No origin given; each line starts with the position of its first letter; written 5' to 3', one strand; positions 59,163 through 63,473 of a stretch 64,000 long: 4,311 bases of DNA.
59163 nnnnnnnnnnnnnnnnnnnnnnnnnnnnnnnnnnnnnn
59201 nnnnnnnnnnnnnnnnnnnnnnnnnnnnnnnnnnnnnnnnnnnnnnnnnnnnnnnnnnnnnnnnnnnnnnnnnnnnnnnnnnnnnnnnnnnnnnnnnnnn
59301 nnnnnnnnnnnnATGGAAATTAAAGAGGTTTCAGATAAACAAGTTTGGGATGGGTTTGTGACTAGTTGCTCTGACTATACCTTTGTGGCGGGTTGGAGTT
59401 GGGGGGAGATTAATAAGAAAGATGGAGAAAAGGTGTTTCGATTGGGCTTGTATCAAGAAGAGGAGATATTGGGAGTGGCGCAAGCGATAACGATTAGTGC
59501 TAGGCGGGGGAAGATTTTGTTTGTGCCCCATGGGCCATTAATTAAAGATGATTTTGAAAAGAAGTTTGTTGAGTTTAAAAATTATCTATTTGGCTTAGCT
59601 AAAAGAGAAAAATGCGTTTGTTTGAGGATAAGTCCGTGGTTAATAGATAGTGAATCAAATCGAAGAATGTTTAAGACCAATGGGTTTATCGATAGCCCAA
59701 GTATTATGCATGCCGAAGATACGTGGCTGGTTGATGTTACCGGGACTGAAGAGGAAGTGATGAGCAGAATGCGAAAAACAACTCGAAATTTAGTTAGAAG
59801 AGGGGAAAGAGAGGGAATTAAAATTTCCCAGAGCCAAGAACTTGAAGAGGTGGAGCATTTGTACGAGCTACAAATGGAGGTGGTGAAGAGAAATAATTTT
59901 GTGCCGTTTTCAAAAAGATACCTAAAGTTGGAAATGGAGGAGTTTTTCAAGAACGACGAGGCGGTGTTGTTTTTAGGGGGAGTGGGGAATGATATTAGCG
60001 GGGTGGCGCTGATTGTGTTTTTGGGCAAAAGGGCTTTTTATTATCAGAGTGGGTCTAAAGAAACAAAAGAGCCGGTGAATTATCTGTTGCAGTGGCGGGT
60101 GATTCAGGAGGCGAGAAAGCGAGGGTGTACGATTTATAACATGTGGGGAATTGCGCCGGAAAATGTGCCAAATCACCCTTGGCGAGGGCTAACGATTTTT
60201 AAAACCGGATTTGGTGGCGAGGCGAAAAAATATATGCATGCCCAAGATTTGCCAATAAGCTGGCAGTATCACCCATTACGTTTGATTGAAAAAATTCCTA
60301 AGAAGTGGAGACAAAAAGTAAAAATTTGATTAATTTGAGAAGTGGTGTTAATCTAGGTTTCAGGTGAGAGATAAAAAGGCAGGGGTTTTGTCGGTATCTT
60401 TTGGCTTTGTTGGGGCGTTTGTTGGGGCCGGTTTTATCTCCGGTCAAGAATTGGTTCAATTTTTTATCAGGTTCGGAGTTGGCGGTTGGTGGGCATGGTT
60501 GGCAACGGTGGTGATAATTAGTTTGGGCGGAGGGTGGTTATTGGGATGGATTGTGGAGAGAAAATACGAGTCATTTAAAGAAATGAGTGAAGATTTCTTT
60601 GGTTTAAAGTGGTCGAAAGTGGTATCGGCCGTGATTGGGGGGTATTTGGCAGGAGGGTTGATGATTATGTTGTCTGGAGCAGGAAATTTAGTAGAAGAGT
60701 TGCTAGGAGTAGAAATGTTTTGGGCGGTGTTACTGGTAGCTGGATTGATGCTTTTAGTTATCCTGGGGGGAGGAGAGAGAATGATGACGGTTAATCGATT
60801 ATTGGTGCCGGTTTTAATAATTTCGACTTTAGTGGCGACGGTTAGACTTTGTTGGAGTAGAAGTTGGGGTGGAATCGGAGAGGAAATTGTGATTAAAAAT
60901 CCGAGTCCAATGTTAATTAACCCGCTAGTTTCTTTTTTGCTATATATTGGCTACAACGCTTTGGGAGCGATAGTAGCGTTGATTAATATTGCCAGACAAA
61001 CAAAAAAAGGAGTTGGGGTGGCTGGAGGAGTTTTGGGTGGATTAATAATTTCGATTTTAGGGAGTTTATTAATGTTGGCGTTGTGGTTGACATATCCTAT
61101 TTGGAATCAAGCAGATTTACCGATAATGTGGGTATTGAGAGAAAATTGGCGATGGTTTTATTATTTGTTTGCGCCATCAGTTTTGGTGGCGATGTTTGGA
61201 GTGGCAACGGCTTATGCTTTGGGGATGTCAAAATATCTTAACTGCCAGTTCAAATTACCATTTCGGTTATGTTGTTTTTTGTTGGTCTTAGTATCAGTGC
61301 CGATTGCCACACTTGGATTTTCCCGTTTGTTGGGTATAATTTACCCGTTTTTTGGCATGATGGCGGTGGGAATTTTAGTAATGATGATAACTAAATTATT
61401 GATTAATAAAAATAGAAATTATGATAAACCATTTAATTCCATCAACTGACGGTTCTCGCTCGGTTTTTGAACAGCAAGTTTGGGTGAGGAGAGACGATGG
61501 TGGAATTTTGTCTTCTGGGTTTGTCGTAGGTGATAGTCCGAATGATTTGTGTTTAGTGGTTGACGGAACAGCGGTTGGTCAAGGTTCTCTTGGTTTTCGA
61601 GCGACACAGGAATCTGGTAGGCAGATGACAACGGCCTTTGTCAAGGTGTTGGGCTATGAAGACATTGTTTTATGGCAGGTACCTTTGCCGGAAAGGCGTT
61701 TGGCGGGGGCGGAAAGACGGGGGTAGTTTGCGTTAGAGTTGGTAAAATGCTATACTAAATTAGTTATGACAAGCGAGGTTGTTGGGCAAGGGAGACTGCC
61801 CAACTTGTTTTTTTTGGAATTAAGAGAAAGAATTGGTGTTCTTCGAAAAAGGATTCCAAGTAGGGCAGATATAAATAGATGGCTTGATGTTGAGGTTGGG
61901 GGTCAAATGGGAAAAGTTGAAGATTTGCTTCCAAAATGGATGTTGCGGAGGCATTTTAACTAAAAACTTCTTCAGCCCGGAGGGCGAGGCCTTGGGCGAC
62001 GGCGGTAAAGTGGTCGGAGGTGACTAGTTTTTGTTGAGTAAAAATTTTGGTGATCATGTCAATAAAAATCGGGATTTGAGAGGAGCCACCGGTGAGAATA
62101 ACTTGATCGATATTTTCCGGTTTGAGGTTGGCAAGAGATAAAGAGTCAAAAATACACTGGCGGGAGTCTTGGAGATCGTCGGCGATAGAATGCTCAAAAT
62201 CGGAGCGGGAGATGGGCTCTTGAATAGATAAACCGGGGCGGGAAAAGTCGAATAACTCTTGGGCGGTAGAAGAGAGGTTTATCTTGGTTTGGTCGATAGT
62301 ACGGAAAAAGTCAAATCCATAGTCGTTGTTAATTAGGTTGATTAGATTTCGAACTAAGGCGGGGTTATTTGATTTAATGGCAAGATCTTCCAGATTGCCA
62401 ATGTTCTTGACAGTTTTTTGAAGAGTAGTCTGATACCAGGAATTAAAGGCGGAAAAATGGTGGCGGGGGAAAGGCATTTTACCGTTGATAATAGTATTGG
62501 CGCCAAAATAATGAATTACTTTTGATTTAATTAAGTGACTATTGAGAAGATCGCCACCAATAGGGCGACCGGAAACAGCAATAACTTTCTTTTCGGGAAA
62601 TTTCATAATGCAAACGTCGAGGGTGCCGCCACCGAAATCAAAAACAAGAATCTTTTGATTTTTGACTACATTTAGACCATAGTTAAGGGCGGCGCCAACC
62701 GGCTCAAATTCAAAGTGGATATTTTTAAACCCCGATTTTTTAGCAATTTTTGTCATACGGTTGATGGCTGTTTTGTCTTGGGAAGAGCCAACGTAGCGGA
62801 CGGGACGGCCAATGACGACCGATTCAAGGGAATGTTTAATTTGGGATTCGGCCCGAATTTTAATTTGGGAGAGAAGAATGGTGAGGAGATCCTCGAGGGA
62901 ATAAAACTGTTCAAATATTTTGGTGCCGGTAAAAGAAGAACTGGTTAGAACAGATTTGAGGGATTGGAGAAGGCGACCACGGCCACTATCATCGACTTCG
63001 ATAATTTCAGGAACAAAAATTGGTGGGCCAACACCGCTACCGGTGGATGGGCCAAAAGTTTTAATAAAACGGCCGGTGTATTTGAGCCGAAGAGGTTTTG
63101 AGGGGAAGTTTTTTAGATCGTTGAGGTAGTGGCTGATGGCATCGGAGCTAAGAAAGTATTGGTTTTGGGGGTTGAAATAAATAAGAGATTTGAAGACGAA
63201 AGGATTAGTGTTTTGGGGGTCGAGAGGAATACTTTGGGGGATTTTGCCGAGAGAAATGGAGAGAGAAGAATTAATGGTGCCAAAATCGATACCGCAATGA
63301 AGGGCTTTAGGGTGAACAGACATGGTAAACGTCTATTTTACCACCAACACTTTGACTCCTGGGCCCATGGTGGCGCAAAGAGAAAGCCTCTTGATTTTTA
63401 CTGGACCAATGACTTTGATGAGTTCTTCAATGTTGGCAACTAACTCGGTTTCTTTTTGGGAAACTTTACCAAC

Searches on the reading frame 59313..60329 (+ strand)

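Call 10: search_protein_families(library=pfam, proteins=[window:59313-60329:+], max_evalue=0.001)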
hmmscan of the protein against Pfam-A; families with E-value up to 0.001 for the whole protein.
window:59313-60329:+ (338 aa): 2 families
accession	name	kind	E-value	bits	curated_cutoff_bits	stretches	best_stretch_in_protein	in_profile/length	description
PF02388.22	FemAB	-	9.4e-27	94.3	24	3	232-326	311-405/406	FemAB family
PF13480.13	Acetyltransf_6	-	2.3e-08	34.7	22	1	151-278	1-135/143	Acetyltransferase (GNAT) domain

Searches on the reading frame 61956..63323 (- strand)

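Call 10: search_protein_families(library=pfam, proteins=[window:61956-63323:-], max_evalue=0.001)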
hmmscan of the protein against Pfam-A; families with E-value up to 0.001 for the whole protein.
window:61956-63323:- (455 aa): 2 families
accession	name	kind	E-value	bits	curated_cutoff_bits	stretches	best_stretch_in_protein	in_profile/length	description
PF00012.26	HSP70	-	1.2e-26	93.5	20.6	2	136-245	103-208/599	Hsp70 protein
PF06723.19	MreB_Mbl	-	1e-11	44.7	27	1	144-266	75-186/327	MreB/Mbl protein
